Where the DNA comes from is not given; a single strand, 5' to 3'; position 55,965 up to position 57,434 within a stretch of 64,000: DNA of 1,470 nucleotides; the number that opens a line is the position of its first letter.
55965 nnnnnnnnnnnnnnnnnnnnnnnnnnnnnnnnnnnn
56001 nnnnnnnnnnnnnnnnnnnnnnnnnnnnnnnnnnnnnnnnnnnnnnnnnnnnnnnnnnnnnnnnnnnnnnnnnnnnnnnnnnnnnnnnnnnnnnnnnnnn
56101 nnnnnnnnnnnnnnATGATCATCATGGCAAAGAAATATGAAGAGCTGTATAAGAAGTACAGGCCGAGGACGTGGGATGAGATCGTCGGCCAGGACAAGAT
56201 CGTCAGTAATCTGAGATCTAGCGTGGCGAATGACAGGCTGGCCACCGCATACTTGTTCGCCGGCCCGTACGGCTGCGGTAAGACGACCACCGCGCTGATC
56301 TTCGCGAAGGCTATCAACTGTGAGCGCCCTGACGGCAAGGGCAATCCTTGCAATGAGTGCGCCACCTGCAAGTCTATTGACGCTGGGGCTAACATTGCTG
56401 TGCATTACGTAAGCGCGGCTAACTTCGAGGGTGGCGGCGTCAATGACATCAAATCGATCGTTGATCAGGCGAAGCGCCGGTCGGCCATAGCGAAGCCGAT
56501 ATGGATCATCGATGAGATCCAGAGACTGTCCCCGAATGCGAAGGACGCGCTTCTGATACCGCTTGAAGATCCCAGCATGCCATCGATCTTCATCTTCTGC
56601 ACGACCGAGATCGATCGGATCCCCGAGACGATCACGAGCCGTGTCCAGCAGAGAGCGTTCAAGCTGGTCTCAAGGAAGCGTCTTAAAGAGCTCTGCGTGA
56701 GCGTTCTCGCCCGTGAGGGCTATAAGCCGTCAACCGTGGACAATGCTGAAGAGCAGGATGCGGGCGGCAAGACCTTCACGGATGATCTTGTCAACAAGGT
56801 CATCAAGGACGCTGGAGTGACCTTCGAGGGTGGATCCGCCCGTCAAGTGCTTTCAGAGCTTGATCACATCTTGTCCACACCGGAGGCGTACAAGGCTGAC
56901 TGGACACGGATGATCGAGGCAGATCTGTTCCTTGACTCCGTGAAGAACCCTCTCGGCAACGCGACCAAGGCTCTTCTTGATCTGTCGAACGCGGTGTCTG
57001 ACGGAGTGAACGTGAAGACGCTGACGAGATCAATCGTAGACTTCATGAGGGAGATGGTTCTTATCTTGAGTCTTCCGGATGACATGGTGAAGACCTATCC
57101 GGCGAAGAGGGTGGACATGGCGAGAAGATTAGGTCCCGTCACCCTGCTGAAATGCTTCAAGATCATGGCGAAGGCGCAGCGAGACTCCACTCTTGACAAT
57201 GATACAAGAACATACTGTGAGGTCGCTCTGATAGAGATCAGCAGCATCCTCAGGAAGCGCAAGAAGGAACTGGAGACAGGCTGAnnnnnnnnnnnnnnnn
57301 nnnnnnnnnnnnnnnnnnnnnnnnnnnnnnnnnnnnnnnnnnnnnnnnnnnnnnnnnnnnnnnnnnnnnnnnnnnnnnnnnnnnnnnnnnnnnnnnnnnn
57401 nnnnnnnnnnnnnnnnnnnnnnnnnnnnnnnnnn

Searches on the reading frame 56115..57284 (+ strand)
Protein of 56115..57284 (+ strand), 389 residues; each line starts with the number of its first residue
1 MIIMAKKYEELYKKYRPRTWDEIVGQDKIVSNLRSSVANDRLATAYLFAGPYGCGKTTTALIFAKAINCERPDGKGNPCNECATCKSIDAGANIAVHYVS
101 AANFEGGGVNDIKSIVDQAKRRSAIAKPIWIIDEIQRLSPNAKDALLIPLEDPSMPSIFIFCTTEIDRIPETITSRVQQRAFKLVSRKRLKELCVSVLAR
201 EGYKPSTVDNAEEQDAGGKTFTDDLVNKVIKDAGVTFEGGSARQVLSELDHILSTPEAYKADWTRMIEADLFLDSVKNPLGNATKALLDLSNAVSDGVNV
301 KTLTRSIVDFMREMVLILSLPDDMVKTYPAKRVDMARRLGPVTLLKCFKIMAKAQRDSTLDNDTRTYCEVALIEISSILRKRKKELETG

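Call 23: search_protein_families(library=pfam, proteins=[window:56115-57284:+], max_evalue=0.001)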
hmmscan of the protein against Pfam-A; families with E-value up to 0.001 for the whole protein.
window:56115-57284:+ (389 aa): 7 families
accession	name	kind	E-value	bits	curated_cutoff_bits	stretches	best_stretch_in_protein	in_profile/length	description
PF13177.12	DNA_pol3_delta2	-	9.6e-32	110.6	27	1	25-183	1-158/161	DNA polymerase III, delta subunit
PF00004.35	AAA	-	6.8e-12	46.4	21.2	1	47-181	2-127/131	ATPase family associated with various cellular activities (AAA)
PF05496.18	RuvB_N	-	1.2e-07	32.1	27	1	16-69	2-59/159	Holliday junction DNA helicase RuvB P-loop domain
PF12169.13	DNA_pol3_gamma3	-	6e-06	26.5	24.4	1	281-377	28-129/143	DNA polymerase III subunits gamma and tau domain III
PF07728.20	AAA_5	-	4e-05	24.1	22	1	47-155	3-95/139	AAA domain (dynein-related subfamily)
PF03215.21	Rad17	-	5.3e-05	23.7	23.8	1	6-68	4-70/186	Rad17 P-loop domain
PF13401.12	AAA_22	-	0.00013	22.7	27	1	45-167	7-127/130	AAA domain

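Call 82: search_dna_similar(query=window:56115-57284:+, collection=phages, mode=protein, max_evalue=1e-10, max_rows=15)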
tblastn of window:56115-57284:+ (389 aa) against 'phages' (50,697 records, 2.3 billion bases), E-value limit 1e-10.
Records with a match: 187; places in all: 188; records where one place covers at least 80% of the query: 30.
Best place of each record, by identity: <60% 187.
By first word of the organism name: Erwinia 49; Vibrio 41; Bacteriophage 22; Pseudomonas 14; Nodularia 9; Dickeya 8; Listeria 6; Burkholderia 5; Xanthomonas 4; Clostridium 3; and 17 more.
By host as written in the record: Erwinia amylovora 43; - 33; Vibrio parahaemolyticus 13; Pseudomonas putida KT2440 and Paw85 9; Listeria monocytogenes 6; Dickeya solani MK10 6; Nodularia spumigena KAC65 4; Vibrio alginolyticus 4; and 49 more.
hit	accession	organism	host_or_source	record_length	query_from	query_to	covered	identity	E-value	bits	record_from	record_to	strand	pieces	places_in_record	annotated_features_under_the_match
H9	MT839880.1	Bacteriophage sp.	human fecal samples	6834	8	376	95%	32.1%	7e-39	153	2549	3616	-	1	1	record has no annotation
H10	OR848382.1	Listeria phage LM 4-14-1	Listeria monocytogenes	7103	2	378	97%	30.9%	2e-40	158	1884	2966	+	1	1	record has no annotation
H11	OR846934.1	Listeria phage LM 4-11-1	Listeria monocytogenes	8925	2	378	97%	30.9%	2e-40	158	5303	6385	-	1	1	record has no annotation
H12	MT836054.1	Bacteriophage sp.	human fecal samples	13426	8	389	98%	29.9%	1e-41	162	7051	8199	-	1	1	record has no annotation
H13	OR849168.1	Listeria phage LM 4-14-1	Listeria monocytogenes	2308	8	376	95%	30.9%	2e-43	166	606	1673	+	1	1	record has no annotation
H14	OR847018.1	Listeria phage LM 4-11-1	Listeria monocytogenes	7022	8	376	95%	30.9%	6e-43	166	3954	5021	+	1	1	record has no annotation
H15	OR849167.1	Listeria phage LM 4-14-1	Listeria monocytogenes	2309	8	376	95%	30.9%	3e-43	165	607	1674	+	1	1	record has no annotation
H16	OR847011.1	Listeria phage LM 4-11-1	Listeria monocytogenes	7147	8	376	95%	30.9%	7e-43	165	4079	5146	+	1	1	record has no annotation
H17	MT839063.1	Bacteriophage sp.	human fecal samples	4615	8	377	95%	30.2%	2e-37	149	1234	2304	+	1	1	record has no annotation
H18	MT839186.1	Bacteriophage sp.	human fecal samples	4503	8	375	95%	30.2%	2e-40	158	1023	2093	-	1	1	record has no annotation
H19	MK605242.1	Nodularia phage vB_NspS-kac65v151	Nodularia spumigena KAC65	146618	11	389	97%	28.9%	8e-31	130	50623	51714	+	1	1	DNA polymerase III subunit gamma/tau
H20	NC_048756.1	Nodularia phage vB_NspS-kac65v151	Nodularia spumigena KAC65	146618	11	389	97%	28.9%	8e-31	130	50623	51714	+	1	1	clamp loader of DNA polymerase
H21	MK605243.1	Nodularia phage vB_NspS-kac65v161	Nodularia spumigena KAC65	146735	11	389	97%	28.9%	8e-31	130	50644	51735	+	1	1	DNA polymerase III subunit gamma/tau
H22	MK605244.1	Nodularia phage vB_NspS-kac65v162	Nodularia spumigena KAC65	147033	11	389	97%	28.9%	8e-31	130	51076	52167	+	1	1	DNA polymerase III subunit gamma/tau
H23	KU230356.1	Nodularia phage vB_NpeS-2AV2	Nodularia sp. AV2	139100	11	389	97%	28.8%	2e-30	129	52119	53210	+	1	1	DNA polymerase III gamma/tau subunits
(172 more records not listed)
